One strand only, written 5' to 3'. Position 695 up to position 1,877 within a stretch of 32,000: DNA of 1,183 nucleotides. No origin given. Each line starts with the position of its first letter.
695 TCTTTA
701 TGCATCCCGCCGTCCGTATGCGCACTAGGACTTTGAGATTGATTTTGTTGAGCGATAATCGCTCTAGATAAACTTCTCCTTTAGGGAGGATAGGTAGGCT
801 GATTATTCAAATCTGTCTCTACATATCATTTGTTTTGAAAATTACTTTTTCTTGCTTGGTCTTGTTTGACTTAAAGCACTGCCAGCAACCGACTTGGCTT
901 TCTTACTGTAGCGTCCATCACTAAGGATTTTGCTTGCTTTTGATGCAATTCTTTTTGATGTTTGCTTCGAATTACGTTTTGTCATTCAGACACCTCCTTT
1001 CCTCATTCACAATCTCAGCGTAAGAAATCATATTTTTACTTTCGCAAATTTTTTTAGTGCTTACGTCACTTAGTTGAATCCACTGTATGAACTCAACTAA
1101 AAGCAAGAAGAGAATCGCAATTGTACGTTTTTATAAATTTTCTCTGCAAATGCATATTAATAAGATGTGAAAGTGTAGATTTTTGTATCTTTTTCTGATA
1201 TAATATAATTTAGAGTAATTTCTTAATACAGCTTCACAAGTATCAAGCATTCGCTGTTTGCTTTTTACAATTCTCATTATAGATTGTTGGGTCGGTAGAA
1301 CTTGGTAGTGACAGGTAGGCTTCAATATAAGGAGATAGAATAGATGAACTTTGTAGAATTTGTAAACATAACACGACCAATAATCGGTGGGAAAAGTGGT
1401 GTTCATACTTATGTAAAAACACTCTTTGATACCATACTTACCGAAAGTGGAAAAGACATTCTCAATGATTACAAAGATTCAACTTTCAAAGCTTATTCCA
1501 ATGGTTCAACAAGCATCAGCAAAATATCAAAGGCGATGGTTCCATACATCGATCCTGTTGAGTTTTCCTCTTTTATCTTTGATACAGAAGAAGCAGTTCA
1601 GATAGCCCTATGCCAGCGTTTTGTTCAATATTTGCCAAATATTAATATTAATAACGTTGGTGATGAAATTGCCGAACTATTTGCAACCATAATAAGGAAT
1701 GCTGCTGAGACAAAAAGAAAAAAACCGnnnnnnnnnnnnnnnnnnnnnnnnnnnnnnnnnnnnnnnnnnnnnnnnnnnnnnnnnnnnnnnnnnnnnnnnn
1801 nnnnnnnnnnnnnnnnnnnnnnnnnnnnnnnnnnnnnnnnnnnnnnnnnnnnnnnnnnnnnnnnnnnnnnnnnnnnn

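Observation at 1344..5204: Three-gene module (277-aa unknown protein, helicase with large novel N-terminal region, coupled HTH) as a candidate stand-alone defence system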

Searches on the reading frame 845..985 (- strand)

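Call 49: search_protein_families(library=phrogs, proteins=[window:845-985:-], max_evalue=0.01)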
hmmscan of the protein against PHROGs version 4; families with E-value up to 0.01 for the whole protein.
window:845-985:- (47 aa): 1 family
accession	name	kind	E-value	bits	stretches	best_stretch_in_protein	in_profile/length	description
phrog_5079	-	unknown function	2.2e-21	76.7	1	3-47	5-49/49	-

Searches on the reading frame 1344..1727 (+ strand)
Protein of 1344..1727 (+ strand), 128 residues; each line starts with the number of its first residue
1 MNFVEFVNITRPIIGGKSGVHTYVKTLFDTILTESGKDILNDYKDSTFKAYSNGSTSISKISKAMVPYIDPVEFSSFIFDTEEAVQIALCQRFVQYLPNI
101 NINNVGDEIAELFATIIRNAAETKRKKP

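Call 85: find_related_loci(query=A4, collection=viral_contigs, flank=6000)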
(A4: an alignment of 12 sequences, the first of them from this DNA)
Query A4 (128 aa) in viral_contigs; peptide patterns used: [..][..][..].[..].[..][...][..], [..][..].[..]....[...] (x = any residue, [..] = any of these).
135 stretches matched a pattern; 55 encode a relative of the query (tblastn E <= 1e-3); 55 distinct loci.
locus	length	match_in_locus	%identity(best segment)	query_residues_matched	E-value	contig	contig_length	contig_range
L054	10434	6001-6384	73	1-128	7e-64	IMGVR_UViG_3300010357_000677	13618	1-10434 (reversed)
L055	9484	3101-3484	73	1-128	7e-64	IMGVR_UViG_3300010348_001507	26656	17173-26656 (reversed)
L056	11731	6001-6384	74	1-128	1e-63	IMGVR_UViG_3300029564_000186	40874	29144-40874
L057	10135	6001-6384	73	1-128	6e-63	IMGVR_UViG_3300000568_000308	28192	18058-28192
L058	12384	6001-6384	73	1-128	6e-63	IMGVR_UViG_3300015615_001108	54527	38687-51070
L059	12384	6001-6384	73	1-128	5e-62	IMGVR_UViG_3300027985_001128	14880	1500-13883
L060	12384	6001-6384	63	1-128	2e-54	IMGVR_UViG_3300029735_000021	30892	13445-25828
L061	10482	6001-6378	47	1-126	4e-38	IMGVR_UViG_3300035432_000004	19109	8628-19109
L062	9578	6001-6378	43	1-126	9e-36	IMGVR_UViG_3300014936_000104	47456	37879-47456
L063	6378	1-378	43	1-126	8e-36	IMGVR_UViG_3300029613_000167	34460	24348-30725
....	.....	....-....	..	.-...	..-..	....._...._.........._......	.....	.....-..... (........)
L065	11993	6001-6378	43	1-126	2e-35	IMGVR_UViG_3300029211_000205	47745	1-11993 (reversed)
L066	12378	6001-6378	44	1-126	1e-34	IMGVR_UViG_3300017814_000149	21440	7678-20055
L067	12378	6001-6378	44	1-126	2e-34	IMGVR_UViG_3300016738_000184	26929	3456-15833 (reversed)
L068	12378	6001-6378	44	1-126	3e-33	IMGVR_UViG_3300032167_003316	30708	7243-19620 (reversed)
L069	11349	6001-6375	45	1-125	2e-33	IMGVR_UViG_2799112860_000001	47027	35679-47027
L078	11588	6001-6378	42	1-126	2e-30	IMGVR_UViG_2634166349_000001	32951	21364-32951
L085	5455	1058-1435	40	1-126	6e-28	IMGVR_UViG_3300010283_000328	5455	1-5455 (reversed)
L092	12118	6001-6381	36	1-126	2e-26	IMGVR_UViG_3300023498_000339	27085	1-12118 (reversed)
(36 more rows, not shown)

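Call 89: search_protein_families(library=padloc, proteins=[L069:6001-6705:+, L069:6717-7433:+, L069:7426-7872:+, L069:7878-9683:+, L069:9683-9907:+, L061:6001-7104:+, L078:6001-7377:+, L092:6001-6837:+], max_evalue=0.001)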
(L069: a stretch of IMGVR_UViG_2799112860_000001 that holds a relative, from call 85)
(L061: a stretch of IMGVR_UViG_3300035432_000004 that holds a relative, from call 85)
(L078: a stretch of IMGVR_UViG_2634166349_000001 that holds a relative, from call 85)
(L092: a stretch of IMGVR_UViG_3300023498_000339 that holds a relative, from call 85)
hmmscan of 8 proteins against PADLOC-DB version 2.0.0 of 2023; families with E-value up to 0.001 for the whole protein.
L069:6001-6705:+ (235 aa): 1 family
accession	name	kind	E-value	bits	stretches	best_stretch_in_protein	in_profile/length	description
PDLC03857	LmuA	-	1.6e-18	65.5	1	1-136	1-144/327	-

L069:6717-7433:+ (239 aa): 2 families
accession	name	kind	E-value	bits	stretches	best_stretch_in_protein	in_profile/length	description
PDLC03857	LmuA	-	7.2e-69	231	1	53-239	144-327/327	-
PDLC03852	LmuA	-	1.1e-33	115.6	1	77-236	183-334/336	-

L069:7426-7872:+ (149 aa): 3 families
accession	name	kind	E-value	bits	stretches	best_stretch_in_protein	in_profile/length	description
PDLC03875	LmuC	-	1.6e-50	168.9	1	2-148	1-147/149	-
PDLC03871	LmuC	-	2.8e-27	93.7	1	3-140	8-144/156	-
PDLC03869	LmuC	-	4.7e-15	53.7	1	26-141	34-162/168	-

L069:7878-9683:+ (602 aa): 14 families
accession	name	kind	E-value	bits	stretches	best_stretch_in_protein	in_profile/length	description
PDLC03867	LmuB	-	8.6e-241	798.6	1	1-601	1-603/605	-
PDLC03863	LmuB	-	1e-105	352.7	1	4-598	3-607/610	-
PDLC03859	LmuB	-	8.9e-38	128.9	1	4-567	3-584/611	-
PDLC03862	LmuB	-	2.7e-33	113.2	1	18-601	20-641/643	-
PDLC03866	LmuB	-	3.4e-08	30.2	1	4-139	4-139/641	-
PDLC03865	LmuB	-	7.2e-08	29.1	1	217-456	394-635/1007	-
PDLC03860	LmuB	-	2.5e-07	27.6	0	21-54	22-55/565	-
PDLC00250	LmuB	-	1.7e-06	25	0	313-470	286-443/582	AAA ATPase domain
PDLC04774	PDC-M68B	-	5e-05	20.1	0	33-87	38-97/581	-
PDLC00256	LmuB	-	6.3e-05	19.9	1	10-56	11-56/563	AAA ATPase domain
PDLC03841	LeoBC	-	0.00015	19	1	333-480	303-451/601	-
PDLC00069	GajA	-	0.00041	16.9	1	18-54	16-52/687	AAA ATPase domain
PDLC03864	LmuB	-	0.00046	16.9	1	317-410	384-472/657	-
PDLC00305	PtuA1|PtuA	-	0.00056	17.4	0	19-54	17-53/392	AAA ATPase domain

L069:9683-9907:+ (75 aa): 0 families

L061:6001-7104:+ (368 aa): 2 families
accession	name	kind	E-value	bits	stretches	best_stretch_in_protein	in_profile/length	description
PDLC03857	LmuA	-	4.3e-18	64.1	1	1-137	1-147/327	-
PDLC00151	HamA1|HamA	-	2.6e-05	21.6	1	2-167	5-167/436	DUF1837 domain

L078:6001-7377:+ (459 aa): 1 family
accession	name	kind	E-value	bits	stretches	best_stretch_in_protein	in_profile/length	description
PDLC03857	LmuA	-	7.3e-18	63.3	1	1-138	1-148/327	-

L092:6001-6837:+ (279 aa): 1 family
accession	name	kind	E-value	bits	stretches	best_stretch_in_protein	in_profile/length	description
PDLC03857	LmuA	-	7.1e-16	56.8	1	1-130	1-137/327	-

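Call 90: search_protein_families(library=pfam, proteins=[L069:6001-6705:+, L069:6717-7433:+, L069:7426-7872:+, L069:7878-9683:+, L069:9683-9907:+, L061:6001-7104:+, L078:6001-7377:+], max_evalue=0.01)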
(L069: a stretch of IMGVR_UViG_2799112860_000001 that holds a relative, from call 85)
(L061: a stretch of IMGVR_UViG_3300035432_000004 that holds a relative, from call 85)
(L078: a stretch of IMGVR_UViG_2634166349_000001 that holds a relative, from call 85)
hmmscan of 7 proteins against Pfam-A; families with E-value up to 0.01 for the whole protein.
L069:6001-6705:+ (235 aa): 0 families

L069:6717-7433:+ (239 aa): 1 family
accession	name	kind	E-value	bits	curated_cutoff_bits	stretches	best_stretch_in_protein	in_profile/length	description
PF20282.3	CTD6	-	3.3e-34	118.5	26.4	1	99-234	1-130/130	C-terminal domain 6 of the ABC-three component (ABC-3C) systems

L069:7426-7872:+ (149 aa): 2 families
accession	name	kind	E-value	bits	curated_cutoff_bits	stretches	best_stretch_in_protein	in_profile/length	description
PF20288.3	MC2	-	1.9e-42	145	26.9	1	5-148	1-144/145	ABC-three component (ABC-3C) system Middle Component 2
PF20290.3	MC4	-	0.0086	16.8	28.1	0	75-123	71-120/133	ABC-three component (ABC-3C) system Middle Component 4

L069:7878-9683:+ (602 aa): 1 family
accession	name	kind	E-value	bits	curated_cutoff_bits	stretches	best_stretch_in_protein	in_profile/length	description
PF13476.12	AAA_23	-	2.4e-10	41.8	27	1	19-87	13-83/201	AAA domain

L069:9683-9907:+ (75 aa): 2 families
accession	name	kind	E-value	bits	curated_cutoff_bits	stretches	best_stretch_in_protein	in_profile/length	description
PF13443.12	HTH_26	-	1.7e-18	67.1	22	1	15-75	1-63/63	Cro/C1-type HTH DNA-binding domain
PF01381.28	HTH_3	-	9.4e-06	26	23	1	19-68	4-54/55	Helix-turn-helix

L061:6001-7104:+ (368 aa): 0 families

L078:6001-7377:+ (459 aa): 0 families
